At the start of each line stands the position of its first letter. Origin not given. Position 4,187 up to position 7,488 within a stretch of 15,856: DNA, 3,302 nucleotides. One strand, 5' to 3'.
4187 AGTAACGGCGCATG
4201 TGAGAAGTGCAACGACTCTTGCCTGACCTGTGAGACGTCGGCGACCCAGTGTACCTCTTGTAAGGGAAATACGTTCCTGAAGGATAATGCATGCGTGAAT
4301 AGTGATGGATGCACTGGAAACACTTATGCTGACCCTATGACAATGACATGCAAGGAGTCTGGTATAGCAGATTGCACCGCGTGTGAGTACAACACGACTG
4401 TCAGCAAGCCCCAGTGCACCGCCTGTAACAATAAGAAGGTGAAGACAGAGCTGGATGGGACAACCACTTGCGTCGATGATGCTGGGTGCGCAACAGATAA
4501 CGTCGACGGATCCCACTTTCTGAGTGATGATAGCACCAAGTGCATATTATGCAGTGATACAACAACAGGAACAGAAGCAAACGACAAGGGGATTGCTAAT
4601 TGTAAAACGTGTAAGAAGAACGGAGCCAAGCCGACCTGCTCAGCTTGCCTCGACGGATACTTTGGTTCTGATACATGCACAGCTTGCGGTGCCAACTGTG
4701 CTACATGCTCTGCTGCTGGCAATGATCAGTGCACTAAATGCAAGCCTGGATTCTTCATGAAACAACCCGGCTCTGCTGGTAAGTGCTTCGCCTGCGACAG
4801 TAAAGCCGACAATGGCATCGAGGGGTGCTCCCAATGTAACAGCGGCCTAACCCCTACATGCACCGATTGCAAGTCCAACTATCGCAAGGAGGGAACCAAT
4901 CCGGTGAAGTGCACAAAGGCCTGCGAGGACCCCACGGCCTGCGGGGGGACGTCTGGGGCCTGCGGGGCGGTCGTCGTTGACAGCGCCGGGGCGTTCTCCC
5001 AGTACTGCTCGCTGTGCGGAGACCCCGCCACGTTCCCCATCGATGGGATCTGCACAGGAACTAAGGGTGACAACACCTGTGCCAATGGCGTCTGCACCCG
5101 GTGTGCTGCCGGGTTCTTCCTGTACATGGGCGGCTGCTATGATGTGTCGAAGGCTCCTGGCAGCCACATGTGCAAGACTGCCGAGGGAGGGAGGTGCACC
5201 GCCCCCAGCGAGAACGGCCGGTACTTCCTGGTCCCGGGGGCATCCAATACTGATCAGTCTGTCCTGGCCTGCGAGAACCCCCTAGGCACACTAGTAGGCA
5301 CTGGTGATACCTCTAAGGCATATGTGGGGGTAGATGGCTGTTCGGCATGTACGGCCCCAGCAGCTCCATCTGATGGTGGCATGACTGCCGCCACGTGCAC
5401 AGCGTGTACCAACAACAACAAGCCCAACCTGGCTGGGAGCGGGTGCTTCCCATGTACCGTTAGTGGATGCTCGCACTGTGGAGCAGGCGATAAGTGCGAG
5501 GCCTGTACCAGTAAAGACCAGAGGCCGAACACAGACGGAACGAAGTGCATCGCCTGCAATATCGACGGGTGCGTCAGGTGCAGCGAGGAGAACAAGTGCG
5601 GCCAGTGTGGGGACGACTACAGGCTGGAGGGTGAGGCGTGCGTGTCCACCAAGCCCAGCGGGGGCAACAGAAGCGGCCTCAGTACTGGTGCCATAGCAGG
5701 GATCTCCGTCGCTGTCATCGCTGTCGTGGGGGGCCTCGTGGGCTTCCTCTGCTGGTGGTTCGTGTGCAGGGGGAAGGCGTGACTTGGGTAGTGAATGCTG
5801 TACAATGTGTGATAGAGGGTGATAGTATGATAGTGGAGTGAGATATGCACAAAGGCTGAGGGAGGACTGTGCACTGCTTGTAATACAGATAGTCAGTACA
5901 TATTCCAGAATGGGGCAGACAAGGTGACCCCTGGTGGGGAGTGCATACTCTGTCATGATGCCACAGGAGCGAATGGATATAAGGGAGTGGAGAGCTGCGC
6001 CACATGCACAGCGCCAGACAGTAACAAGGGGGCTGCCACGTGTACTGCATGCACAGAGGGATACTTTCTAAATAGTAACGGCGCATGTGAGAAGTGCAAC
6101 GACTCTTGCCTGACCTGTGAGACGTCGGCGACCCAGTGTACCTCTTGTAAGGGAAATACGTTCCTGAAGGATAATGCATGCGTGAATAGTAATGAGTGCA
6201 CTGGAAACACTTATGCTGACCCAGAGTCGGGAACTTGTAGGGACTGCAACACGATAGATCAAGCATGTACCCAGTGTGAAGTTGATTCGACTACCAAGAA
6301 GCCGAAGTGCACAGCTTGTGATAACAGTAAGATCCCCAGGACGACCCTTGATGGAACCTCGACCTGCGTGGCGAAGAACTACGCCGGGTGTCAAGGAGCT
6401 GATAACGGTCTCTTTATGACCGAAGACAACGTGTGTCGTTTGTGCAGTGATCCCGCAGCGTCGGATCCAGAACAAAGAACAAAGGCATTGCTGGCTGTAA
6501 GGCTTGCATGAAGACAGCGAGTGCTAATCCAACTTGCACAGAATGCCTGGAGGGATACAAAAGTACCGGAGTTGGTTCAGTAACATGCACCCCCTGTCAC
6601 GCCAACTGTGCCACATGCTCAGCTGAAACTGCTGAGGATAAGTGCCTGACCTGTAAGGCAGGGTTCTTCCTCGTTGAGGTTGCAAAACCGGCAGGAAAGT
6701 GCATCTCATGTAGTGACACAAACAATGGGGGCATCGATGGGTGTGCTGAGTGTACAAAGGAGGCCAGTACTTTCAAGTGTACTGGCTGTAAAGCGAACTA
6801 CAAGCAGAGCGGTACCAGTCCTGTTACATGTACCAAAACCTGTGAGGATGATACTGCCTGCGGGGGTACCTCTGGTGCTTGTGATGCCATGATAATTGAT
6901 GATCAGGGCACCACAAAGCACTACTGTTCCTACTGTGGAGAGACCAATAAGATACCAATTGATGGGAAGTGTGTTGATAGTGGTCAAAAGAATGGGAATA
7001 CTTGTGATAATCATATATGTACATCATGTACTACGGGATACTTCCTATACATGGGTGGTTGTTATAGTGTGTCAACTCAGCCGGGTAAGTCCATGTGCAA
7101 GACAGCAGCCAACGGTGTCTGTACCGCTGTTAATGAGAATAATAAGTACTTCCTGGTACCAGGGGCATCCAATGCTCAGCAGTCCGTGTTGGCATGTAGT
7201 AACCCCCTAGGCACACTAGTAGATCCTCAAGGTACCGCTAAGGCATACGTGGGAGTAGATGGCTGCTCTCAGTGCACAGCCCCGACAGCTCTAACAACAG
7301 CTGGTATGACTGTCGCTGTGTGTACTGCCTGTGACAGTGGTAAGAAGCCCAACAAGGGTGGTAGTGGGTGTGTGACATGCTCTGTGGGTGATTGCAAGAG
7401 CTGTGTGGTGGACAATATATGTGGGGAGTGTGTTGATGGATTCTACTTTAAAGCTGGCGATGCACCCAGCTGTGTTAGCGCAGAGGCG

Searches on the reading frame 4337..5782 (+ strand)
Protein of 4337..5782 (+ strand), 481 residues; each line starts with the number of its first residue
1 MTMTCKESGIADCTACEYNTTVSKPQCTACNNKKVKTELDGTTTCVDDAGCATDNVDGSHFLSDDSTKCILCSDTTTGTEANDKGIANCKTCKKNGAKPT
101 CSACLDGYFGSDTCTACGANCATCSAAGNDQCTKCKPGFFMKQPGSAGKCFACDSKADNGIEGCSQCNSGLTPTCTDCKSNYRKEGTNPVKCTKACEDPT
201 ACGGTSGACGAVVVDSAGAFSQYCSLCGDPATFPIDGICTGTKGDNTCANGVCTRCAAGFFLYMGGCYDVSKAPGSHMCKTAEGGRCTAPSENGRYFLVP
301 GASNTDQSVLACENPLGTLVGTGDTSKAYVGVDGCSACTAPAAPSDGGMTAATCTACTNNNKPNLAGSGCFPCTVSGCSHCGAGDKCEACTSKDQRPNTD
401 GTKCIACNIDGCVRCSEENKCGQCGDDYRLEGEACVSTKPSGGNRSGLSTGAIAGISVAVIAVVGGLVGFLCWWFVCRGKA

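Call 24: find_encoding_contigs(protein=window:4337-5782:+, flank=10000, max_places=6)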
Protein window:4337-5782:+ (481 aa): no gene with exactly this product is on record in the collection.

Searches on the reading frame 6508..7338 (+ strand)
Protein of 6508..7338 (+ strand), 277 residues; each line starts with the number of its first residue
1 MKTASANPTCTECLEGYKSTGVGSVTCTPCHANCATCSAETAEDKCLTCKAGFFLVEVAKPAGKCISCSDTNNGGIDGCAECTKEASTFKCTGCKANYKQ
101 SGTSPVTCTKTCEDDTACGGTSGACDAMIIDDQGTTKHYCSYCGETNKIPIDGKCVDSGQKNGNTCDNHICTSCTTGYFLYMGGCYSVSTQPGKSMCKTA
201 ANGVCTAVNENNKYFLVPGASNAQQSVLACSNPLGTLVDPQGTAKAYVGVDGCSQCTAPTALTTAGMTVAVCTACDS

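Call 22: find_homologous_proteins(query=window:6508-7338:+, max_evalue=1e-10)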
Query window:6508-7338:+ (277 aa): 59 proteins with E <= 1e-10 among 412 candidates.
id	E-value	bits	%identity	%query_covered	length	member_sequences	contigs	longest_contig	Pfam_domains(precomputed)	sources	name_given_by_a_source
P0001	5.3e-130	451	80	97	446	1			PF03302.19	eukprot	eukprot:XP_001703933.1 VSP [Giardia lamblia ATCC 50803]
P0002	3.7e-103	363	64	100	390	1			PF03302.19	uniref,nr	uniref:Variant-specific surface protein S6 n=1 Tax=Giardia intestinalis TaxID=5741 RepID=Q8I8W3_GIAI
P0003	3.1e-95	337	62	99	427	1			PF03302.19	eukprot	eukprot:XP_001705784.1 VSP [Giardia lamblia ATCC 50803]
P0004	1.1e-93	332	61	98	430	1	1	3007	PF03302.19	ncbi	ncbi:Variant-specific surface protein, partial [Giardia duodenalis]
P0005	3.1e-81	291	55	98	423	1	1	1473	PF03302.19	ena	-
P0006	4.4e-80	287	55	99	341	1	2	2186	PF03302.19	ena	-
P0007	5.2e-80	287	55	99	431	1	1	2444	PF03302.19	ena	-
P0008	1.6e-77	279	52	97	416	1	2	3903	PF03302.19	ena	-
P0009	9.0e-77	276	61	81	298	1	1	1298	PF03302.19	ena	-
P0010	7.9e-72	260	53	99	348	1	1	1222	PF03302.19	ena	-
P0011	3.3e-71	258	52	97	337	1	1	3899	PF03302.19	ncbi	ncbi:Variant-specific surface protein, partial [Giardia duodenalis]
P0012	4.9e-71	257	50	96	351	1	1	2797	PF03302.19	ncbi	ncbi:Variant-specific surface protein, partial [Giardia duodenalis]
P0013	4.9e-64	234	54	82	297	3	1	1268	PF03302.19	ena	-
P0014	7.6e-63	230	56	84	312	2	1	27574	PF03302.19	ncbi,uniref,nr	ncbi:Variant-specific surface protein [Giardia duodenalis]|uniref:Variant-specific surface protein n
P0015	1.2e-60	223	60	68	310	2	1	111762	PF03302.19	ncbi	ncbi:Variant-specific surface protein, partial [Giardia duodenalis]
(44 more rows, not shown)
